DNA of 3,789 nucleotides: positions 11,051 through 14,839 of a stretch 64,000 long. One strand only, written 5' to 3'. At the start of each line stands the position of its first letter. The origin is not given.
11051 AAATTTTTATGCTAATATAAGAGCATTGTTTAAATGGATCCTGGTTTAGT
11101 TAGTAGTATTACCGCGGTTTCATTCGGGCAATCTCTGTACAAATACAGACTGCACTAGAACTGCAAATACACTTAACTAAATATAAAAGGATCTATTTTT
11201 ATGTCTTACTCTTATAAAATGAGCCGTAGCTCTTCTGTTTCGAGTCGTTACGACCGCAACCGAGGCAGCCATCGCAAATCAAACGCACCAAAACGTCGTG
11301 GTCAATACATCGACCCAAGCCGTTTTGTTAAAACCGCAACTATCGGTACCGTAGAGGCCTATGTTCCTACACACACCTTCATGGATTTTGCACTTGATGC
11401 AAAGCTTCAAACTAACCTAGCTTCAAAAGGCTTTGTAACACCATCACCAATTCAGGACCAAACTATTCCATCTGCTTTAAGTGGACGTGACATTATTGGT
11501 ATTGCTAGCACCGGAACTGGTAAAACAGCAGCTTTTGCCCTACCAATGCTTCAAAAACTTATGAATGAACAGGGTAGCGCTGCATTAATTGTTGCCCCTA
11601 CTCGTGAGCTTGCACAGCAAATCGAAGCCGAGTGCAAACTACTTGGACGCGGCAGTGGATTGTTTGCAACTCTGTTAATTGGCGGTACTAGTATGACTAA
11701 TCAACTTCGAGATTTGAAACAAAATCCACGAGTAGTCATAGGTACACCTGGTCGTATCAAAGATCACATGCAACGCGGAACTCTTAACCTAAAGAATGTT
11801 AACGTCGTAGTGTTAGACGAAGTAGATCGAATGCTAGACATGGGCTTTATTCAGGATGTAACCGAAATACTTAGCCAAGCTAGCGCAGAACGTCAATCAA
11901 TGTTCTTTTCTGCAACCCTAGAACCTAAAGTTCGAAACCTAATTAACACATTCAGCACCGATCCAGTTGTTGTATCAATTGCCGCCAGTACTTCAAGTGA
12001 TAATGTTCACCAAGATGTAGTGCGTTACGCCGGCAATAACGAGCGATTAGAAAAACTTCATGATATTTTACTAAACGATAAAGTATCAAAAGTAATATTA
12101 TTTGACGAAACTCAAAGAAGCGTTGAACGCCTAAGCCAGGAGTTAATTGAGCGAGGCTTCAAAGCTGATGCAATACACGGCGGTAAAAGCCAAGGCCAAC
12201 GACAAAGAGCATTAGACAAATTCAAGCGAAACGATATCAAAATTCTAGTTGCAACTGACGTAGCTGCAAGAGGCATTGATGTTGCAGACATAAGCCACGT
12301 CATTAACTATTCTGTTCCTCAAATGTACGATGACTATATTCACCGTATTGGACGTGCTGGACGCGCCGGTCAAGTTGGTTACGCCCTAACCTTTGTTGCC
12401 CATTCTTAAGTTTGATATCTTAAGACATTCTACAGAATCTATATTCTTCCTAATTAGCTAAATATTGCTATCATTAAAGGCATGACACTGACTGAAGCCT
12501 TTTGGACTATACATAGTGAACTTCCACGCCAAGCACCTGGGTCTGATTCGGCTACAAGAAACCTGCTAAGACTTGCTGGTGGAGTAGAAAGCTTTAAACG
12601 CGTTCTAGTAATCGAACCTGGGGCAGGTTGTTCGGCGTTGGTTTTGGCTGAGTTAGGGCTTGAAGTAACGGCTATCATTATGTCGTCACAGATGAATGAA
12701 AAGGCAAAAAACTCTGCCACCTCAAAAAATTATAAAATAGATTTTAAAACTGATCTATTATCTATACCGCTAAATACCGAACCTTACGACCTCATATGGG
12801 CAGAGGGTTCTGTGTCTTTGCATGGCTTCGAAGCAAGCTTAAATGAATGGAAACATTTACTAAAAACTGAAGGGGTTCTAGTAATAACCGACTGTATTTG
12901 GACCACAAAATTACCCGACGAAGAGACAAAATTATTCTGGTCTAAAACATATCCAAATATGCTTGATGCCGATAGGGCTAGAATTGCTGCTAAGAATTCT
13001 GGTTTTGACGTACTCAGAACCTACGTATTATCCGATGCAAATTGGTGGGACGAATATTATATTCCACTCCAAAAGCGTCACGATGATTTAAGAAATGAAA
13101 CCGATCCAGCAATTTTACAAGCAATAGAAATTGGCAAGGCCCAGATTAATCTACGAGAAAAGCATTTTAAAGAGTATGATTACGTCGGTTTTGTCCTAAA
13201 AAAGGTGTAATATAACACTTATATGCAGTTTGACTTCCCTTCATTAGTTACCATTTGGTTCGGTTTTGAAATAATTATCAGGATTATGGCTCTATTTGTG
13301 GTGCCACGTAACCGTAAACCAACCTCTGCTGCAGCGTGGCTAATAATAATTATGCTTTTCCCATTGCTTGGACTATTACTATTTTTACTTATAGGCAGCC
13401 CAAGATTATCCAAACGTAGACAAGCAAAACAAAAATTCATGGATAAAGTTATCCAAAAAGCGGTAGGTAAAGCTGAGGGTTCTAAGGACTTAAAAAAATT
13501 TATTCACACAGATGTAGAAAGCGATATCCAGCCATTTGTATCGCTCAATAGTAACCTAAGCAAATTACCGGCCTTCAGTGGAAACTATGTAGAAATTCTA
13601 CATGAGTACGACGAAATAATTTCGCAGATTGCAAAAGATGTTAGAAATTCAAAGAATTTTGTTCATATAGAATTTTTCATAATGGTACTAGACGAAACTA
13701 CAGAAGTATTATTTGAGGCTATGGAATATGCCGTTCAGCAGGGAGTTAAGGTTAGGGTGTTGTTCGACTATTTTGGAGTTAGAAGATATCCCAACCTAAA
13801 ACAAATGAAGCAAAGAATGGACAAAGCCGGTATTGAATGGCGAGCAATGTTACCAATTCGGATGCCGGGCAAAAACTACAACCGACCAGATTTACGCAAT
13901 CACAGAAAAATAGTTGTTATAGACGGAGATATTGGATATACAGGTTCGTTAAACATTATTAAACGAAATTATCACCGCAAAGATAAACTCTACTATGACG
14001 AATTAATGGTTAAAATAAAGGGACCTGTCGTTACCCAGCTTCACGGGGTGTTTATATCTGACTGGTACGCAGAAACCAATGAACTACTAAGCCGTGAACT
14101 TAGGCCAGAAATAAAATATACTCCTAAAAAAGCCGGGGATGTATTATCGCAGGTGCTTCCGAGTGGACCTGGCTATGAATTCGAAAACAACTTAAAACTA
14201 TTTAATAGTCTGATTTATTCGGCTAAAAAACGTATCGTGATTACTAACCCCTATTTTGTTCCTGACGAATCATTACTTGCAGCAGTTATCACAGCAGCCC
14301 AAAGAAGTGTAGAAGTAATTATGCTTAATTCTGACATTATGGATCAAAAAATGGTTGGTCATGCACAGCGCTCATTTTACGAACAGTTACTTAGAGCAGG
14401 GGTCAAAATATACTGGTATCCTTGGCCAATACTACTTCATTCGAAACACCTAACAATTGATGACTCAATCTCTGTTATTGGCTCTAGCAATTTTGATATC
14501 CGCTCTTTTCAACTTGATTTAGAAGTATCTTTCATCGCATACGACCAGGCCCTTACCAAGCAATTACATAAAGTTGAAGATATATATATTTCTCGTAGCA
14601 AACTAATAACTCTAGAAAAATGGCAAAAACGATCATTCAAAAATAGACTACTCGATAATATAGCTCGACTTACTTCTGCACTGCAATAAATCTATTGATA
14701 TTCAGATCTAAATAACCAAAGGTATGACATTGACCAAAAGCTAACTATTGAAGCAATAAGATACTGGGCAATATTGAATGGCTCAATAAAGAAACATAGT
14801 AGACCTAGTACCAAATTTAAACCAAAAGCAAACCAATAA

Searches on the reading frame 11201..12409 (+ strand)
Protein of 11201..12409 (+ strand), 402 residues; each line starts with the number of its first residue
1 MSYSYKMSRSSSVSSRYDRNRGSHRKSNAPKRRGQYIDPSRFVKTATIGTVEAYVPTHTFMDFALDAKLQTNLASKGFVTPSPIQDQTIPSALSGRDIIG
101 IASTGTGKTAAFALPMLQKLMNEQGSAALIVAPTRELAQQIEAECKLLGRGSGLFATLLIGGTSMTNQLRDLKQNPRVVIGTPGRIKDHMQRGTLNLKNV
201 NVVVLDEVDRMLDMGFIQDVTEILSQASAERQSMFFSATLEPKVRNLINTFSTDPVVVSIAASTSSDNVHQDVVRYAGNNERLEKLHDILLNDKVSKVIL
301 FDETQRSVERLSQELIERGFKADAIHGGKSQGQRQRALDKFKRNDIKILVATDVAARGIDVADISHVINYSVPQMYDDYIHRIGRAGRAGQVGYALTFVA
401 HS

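Call 50: search_protein_families(library=pfam, proteins=[window:11201-12409:+], max_evalue=0.0001)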
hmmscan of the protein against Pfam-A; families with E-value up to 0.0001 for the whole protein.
window:11201-12409:+ (402 aa): 3 families
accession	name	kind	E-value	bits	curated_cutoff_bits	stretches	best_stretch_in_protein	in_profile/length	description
PF00270.35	DEAD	-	4.4e-51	173.4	26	1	82-245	1-165/167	DEAD/DEAH box helicase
PF00271.37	Helicase_C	-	8.5e-34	116.6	23.5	1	282-390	2-110/110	Helicase conserved C-terminal domain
PF04851.21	ResIII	-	5.2e-10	39.9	22.5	1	101-241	29-163/164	Type III restriction enzyme, res subunit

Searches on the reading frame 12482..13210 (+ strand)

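Call 50: search_protein_families(library=pfam, proteins=[window:12482-13210:+], max_evalue=0.0001)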
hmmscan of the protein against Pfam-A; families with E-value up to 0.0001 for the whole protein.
window:12482-13210:+ (242 aa): 3 families
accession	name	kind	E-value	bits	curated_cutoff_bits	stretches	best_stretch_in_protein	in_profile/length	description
PF08241.18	Methyltransf_11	-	1.7e-07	32.2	21.2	1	46-135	5-95/95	Methyltransferase domain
PF13649.12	Methyltransf_25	-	1.2e-06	29.6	27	1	46-131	6-97/97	Methyltransferase domain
PF13847.12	Methyltransf_31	-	6e-05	23.2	27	1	47-147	11-121/145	Methyltransferase domain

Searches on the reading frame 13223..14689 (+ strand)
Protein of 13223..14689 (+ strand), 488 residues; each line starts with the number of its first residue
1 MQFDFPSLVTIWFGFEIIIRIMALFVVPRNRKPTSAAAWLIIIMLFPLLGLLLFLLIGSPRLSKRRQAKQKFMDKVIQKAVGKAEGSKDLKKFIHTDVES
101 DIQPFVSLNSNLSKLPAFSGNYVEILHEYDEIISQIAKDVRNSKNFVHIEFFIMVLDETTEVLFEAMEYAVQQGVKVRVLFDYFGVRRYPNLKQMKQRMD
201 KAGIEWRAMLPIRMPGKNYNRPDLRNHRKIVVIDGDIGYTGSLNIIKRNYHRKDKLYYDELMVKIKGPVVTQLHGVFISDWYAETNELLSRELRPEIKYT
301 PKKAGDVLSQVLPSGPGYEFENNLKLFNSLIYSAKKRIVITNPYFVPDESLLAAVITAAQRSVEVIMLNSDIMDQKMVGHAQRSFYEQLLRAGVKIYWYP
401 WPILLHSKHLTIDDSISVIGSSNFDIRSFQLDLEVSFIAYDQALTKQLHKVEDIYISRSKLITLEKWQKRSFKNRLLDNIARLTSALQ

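Call 50: search_protein_families(library=pfam, proteins=[window:13223-14689:+], max_evalue=0.0001)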
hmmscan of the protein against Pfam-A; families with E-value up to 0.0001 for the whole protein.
window:13223-14689:+ (488 aa): 3 families
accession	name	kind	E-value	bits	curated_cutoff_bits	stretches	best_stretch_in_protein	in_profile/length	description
PF13091.12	PLDc_2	-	2.6e-42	144.2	27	2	330-450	4-126/132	PLD-like domain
PF00614.28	PLDc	-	4e-12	46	21.9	1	223-245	2-24/28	Phospholipase D Active site motif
PF13396.11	PLDc_N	-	2.2e-07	31.2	23.3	1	21-58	4-41/42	Phospholipase_D-nuclease N-terminal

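Call 67: search_protein_families(library=ncbifam, proteins=[window:13223-14689:+], max_evalue=0.001)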
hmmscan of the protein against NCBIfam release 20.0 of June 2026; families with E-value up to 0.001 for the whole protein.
window:13223-14689:+ (488 aa): 8 families
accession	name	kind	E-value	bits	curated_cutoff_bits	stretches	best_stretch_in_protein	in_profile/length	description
TIGR04265.1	bac_cardiolipin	equivalog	2.4e-107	359.9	290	1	11-487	7-482/483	cardiolipin synthase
NF009107.0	PRK12452.1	equivalog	3.4e-67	227.3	787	1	9-487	33-508/509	cardiolipin synthase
NF008427.0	PRK11263.1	equivalog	9.1e-46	156.7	281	1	119-474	7-359/409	cardiolipin synthase ClsB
NF038319.1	DISARM_DrmC_I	equivalog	1.2e-09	38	133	1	326-449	98-228/236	DISARM system phospholipase D-like protein DrmC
NF006946.0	PRK09428.1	equivalog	4.3e-08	32.5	314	0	406-447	357-398/451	CDP-diacylglycerol--serine O-phosphatidyltransferase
NF010490.0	PRK13912.1-1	equivalog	2.1e-07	31.2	211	1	329-451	37-151/159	nuclease NucT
NF010491.0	PRK13912.1-2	equivalog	1.7e-05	24.7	225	0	130-252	35-149/180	nuclease NucT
NF010492.0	PRK13912.1-3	equivalog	5.2e-05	22.9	297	0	318-447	30-163/178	nuclease NucT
